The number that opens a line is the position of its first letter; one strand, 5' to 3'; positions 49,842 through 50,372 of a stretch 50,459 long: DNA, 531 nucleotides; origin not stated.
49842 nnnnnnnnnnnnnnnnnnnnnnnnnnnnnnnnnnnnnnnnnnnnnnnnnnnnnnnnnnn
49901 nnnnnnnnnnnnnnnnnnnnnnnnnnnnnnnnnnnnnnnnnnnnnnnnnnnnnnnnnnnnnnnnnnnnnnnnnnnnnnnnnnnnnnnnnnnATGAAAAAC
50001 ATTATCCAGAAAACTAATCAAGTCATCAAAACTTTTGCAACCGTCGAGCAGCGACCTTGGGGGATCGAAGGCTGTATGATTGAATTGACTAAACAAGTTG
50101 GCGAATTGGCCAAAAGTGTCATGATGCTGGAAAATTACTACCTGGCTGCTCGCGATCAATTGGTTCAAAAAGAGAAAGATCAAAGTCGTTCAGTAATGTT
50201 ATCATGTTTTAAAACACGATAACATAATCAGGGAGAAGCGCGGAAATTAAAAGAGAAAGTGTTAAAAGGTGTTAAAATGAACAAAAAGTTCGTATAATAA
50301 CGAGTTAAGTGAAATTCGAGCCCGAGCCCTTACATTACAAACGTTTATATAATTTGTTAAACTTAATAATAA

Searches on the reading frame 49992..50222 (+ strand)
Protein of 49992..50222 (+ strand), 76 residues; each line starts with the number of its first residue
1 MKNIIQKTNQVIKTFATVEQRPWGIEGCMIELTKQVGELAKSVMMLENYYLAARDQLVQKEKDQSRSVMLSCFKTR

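Call 5: search_protein_families(library=pfam, proteins=[window:49992-50222:+], max_evalue=0.01)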
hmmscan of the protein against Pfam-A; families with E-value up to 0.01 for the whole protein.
window:49992-50222:+ (76 aa): 0 families

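Call 55: search_protein_families(library=pfam, proteins=[window:49992-50222:+], max_evalue=0.01)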
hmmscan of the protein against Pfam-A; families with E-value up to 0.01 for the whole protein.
window:49992-50222:+ (76 aa): 0 families
